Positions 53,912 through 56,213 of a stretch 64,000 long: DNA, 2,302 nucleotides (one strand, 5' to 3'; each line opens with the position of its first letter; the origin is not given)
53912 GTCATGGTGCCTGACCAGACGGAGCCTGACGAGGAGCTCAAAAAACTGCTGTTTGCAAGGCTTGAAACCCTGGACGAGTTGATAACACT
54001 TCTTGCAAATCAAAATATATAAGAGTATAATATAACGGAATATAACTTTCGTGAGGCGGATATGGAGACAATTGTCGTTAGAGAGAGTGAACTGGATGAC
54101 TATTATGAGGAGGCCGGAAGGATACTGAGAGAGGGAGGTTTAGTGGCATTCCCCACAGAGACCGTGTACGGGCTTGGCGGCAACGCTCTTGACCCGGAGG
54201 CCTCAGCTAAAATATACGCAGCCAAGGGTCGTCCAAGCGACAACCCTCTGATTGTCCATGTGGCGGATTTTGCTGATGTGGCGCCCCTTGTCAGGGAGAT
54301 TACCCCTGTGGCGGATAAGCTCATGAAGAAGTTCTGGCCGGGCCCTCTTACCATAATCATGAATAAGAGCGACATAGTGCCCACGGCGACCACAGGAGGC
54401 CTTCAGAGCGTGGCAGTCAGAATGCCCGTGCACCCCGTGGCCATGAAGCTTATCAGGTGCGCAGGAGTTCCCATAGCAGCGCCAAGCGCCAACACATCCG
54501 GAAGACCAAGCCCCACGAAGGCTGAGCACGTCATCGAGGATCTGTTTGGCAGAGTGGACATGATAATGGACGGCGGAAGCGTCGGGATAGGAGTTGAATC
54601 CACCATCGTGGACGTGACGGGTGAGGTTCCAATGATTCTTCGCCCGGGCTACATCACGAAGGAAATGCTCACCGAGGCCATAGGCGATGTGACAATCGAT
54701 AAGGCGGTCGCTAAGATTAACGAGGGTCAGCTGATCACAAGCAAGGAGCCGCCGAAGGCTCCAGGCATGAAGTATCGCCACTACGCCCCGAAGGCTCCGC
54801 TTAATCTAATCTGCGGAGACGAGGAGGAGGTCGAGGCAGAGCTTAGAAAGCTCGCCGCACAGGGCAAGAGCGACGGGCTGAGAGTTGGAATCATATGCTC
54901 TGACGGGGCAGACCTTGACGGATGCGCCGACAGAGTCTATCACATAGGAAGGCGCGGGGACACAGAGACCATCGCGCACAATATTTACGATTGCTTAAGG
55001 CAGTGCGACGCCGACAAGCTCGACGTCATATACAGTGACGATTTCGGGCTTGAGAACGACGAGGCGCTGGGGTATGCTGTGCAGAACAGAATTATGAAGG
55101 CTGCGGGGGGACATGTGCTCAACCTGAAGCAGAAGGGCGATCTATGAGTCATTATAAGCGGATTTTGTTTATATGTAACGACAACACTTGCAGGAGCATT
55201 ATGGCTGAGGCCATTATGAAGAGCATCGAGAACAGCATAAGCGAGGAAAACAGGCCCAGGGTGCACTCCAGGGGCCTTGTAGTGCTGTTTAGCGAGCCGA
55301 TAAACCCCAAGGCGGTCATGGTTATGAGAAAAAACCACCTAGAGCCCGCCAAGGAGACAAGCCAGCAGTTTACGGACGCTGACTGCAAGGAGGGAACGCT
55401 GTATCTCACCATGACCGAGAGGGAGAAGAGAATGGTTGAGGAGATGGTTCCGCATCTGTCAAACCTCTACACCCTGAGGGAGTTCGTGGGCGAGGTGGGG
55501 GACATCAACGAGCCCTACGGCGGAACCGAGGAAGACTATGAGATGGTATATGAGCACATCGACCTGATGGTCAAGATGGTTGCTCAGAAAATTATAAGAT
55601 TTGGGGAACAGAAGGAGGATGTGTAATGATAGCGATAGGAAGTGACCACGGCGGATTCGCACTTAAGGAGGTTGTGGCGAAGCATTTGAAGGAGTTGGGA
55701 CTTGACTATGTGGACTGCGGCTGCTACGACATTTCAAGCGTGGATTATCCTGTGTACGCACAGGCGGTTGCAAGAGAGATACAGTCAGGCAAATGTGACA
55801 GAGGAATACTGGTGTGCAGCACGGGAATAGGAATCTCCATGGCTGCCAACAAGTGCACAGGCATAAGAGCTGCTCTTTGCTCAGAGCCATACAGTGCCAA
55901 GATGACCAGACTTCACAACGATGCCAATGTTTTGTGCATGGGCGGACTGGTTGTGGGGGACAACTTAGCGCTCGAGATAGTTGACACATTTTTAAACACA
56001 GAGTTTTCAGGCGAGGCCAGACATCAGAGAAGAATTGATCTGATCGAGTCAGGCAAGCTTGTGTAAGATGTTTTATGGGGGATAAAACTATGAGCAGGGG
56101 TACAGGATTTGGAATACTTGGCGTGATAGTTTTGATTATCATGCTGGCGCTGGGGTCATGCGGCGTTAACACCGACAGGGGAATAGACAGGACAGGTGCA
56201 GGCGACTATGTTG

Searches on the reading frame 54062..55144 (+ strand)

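Call 3: search_protein_families(library=ncbifam, proteins=[window:54062-55144:+], max_evalue=0.01)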
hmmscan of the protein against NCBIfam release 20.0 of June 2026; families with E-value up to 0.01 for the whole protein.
window:54062-55144:+ (361 aa): 3 families
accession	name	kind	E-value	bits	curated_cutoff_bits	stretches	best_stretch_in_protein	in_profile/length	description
TIGR00057.1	TIGR00057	equivalog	1.3e-60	204.1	123.2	1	13-204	9-198/202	L-threonylcarbamoyladenylate synthase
NF007919.1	PRK10634.1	equivalog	1.5e-25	89.7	175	1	21-186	4-170/176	L-threonylcarbamoyladenylate synthase type 1 TsaC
TIGR00143.1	hypF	equivalog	0.00049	18.4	466.1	1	10-168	189-345/741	carbamoyltransferase HypF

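Call 4: search_protein_families(library=pfam, proteins=[window:54062-55144:+], max_evalue=0.01)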
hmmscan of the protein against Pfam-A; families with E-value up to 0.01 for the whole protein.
window:54062-55144:+ (361 aa): 2 families
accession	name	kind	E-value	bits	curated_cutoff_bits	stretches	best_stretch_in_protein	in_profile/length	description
PF01300.24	Sua5_yciO_yrdC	-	1.5e-61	207.4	25.1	1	21-196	2-178/178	Telomere recombination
PF03481.19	Sua5_C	-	1.4e-33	116.7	22.9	1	198-349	1-136/136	Threonylcarbamoyl-AMP synthase, C-terminal domain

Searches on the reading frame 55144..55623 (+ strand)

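Call 3: search_protein_families(library=ncbifam, proteins=[window:55144-55623:+], max_evalue=0.01)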
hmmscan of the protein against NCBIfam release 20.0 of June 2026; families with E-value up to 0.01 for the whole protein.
window:55144-55623:+ (160 aa): 5 families
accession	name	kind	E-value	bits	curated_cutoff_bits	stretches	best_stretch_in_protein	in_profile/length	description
NF007520.0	PRK10126.1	equivalog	3e-13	50.4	243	1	4-149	2-141/147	low molecular weight protein-tyrosine-phosphatase Wzb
NF010053.0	PRK13530.1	subfamily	5.7e-08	33.2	215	1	5-99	4-90/133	arsenate reductase (thioredoxin)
TIGR02691.1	arsC_pI258_fam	equivalog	4.1e-06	27.1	174.3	1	7-92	1-78/129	arsenate reductase (thioredoxin)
TIGR02689.1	ars_reduc_gluta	equivalog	1.1e-05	25.7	157.6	1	5-83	1-71/126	arsenate reductase, glutathione/glutaredoxin type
NF008486.0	PRK11391.1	equivalog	0.00011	22.7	247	1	4-149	6-145/148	phosphotyrosine-protein phosphatase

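Call 4: search_protein_families(library=pfam, proteins=[window:55144-55623:+], max_evalue=0.01)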
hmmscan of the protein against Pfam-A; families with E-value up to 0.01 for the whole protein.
window:55144-55623:+ (160 aa): 1 family
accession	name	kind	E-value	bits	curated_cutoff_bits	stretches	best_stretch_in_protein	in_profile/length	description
PF01451.26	LMWPc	-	1.7e-22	80.6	23.2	1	7-143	1-140/144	Low molecular weight phosphotyrosine protein phosphatase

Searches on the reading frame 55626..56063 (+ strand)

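Call 3: search_protein_families(library=ncbifam, proteins=[window:55626-56063:+], max_evalue=0.01)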
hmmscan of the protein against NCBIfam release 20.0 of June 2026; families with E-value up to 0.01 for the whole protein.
window:55626-56063:+ (146 aa): 12 families
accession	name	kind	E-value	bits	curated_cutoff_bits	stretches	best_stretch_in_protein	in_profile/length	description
NF004051.0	PRK05571.1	subfamily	4.3e-57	192.1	135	1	2-141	4-143/149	ribose-5-phosphate isomerase B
TIGR00689.1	rpiB_lacA_lacB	subfamily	9.2e-57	191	88.3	1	2-141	1-140/145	RpiB/LacA/LacB family sugar-phosphate isomerase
TIGR01120.1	rpiB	equivalog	5e-56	188.6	138.65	1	2-141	2-140/143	ribose 5-phosphate isomerase B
TIGR02133.1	RPI_actino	equivalog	7.2e-41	139.5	168.2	1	2-140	3-142/148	ribose-5-phosphate isomerase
NF006381.0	PRK08622.1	equivalog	1.9e-39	135.2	234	1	2-141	3-142/171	galactose-6-phosphate isomerase subunit LacB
NF051858.1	EryPhIsonDerIRhiz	equivalog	1.5e-33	116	240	1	2-141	3-144/150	D-erythrulose-4-phosphate isomerase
NF006380.0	PRK08621.1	equivalog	1.4e-30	106.6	164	1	2-141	3-139/142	galactose-6-phosphate isomerase subunit LacA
TIGR01119.1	lacB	equivalog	4e-30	104.8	312.55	1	2-137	3-138/171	galactose-6-phosphate isomerase subunit LacB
NF009258.0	PRK12615.1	equivalog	9.2e-27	94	325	1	2-135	3-136/171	galactose-6-phosphate isomerase subunit LacB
TIGR01118.1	lacA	equivalog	3.4e-25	88.8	181.1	1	2-141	3-139/141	galactose-6-phosphate isomerase subunit LacA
NF009257.0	PRK12613.1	equivalog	5.8e-24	84.8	243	1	2-141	3-138/141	galactose-6-phosphate isomerase subunit LacA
NF006753.0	PRK09273.1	equivalog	1.5e-05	24.5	137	1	48-105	55-112/211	hypothetical protein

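Call 4: search_protein_families(library=pfam, proteins=[window:55626-56063:+], max_evalue=0.01)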
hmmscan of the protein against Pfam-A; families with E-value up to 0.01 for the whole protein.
window:55626-56063:+ (146 aa): 1 family
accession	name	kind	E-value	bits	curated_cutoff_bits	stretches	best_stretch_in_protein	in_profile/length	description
PF02502.23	LacAB_rpiB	-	3.7e-60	202.3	24.7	1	2-140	1-138/138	Ribose/Galactose Isomerase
